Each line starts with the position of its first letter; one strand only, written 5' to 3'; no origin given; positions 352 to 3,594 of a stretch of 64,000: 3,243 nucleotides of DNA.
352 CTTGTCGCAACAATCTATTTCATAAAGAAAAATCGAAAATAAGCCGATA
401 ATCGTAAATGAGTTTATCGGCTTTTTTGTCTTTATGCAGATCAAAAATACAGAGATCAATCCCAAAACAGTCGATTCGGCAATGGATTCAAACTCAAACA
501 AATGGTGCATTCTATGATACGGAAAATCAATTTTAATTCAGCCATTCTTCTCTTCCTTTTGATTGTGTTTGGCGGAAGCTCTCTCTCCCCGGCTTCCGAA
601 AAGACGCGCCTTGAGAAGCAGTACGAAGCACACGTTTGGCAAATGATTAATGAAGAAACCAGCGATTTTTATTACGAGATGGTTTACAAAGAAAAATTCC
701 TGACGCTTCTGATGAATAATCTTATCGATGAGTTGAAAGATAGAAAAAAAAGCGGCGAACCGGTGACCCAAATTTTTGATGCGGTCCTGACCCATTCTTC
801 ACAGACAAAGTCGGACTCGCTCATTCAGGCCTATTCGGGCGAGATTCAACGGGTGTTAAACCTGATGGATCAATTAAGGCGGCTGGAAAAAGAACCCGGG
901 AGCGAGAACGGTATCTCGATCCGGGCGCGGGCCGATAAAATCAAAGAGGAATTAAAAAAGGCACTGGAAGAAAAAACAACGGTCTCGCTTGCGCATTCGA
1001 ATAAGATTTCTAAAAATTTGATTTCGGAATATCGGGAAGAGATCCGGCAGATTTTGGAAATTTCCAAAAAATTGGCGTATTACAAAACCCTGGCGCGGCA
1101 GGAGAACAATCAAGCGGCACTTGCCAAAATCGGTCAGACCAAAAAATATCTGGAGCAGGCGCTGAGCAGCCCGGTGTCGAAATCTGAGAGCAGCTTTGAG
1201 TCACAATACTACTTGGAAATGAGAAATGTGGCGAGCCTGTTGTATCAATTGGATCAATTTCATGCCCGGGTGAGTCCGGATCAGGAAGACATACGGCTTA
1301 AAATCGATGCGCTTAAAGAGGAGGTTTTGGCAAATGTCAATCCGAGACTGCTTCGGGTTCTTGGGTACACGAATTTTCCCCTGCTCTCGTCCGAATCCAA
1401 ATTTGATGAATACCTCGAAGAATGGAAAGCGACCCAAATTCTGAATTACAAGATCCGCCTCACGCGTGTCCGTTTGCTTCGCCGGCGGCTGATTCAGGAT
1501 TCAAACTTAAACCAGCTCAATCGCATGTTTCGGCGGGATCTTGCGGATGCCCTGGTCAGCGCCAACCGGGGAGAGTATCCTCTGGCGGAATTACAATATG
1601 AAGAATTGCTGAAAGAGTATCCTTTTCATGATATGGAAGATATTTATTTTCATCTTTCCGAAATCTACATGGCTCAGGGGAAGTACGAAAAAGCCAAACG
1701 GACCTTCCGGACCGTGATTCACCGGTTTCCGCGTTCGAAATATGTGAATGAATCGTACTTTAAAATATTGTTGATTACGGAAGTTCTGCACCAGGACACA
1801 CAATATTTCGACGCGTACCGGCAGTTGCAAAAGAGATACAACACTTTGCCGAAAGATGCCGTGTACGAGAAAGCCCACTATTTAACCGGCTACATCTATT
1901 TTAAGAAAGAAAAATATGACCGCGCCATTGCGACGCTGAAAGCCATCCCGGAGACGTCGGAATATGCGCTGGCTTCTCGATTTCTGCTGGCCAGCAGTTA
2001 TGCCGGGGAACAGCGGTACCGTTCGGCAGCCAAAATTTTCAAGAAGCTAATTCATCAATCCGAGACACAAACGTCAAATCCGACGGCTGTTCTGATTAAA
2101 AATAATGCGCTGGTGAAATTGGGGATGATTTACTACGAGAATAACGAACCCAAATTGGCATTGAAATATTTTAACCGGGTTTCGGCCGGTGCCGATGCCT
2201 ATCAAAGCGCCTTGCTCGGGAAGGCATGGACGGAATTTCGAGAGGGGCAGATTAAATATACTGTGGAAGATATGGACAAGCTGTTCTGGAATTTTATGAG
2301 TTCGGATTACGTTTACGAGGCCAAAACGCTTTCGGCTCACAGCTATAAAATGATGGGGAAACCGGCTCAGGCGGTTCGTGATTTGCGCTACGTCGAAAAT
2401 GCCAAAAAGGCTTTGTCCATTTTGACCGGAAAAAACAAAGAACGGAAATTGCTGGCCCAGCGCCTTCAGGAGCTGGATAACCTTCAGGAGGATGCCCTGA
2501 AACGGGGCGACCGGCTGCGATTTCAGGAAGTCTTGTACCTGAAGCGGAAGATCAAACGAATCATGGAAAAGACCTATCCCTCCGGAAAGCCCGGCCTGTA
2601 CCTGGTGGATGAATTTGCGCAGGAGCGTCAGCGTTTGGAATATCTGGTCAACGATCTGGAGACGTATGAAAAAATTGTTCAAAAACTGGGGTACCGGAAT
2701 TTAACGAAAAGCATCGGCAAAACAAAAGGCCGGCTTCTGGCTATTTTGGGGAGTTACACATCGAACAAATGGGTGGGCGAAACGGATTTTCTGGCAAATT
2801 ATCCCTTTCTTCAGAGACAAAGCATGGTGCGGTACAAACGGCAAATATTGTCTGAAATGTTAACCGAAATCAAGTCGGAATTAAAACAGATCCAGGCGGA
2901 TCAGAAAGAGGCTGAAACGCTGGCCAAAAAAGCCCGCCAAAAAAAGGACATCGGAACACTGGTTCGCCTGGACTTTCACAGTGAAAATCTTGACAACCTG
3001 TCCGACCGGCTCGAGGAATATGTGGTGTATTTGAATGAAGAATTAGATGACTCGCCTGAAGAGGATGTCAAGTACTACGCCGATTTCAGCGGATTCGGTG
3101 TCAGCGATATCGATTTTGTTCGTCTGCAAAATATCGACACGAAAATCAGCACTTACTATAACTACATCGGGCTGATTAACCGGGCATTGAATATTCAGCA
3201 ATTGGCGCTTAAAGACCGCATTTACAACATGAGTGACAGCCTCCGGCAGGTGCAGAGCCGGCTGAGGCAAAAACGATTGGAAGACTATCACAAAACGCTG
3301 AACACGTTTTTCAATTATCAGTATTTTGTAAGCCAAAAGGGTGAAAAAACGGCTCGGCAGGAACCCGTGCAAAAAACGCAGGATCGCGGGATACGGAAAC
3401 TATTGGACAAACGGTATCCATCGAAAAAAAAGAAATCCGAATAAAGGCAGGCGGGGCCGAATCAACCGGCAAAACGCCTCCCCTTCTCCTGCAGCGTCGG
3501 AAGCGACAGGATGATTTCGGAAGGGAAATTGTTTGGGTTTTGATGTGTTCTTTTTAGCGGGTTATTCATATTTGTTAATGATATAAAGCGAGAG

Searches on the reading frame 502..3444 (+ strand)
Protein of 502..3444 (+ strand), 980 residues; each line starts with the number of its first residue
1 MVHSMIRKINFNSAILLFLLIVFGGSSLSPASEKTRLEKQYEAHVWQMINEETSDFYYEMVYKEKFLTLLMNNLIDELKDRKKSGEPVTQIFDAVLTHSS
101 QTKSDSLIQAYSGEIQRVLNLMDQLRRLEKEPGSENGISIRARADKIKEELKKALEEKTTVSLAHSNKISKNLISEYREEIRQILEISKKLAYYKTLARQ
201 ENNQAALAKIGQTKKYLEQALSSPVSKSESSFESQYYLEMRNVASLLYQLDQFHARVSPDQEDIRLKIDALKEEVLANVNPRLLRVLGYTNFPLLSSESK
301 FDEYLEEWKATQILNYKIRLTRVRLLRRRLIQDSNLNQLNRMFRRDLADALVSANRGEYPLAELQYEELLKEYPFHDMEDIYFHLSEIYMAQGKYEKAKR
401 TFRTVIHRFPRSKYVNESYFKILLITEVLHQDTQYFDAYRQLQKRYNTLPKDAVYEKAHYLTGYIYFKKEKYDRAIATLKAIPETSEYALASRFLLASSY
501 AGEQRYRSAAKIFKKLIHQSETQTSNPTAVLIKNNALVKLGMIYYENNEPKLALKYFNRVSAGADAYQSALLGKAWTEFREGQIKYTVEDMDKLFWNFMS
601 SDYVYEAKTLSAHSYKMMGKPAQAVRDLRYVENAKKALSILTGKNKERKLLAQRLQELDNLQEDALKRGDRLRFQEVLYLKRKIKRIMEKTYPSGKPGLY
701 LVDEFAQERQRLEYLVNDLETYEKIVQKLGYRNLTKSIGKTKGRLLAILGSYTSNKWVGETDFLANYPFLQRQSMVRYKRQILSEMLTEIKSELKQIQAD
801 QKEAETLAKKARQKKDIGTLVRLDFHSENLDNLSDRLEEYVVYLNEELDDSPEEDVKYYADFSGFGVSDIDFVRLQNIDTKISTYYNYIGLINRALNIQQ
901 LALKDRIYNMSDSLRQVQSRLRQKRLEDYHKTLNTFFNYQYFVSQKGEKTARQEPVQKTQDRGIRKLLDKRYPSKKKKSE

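Call 75: search_protein_families(library=pfam, proteins=[window:502-3444:+], max_evalue=0.00001)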
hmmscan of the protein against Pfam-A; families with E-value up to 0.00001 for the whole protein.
window:502-3444:+ (980 aa): 7 families
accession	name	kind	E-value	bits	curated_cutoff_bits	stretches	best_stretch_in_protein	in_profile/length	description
PF13174.12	TPR_6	-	3.7e-16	59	26.3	0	382-412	3-33/33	Tetratricopeptide repeat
PF07719.23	TPR_2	-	3.3e-15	55.3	27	0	381-411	3-33/34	Tetratricopeptide repeat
PF13432.12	TPR_16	-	1.1e-11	45.4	32.7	0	438-483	19-58/65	Tetratricopeptide repeat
PF14559.12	TPR_19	-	1.9e-10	41.3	25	0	357-412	5-58/68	Tetratricopeptide repeat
PF13181.12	TPR_8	-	3.6e-08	33.4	25.7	0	380-406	2-28/34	Tetratricopeptide repeat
PF00515.34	TPR_1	-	1.5e-07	31.4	27.8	0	536-559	3-26/34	Tetratricopeptide repeat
PF13428.12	TPR_14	-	7e-07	29.8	23.5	0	381-413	3-35/44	Tetratricopeptide repeat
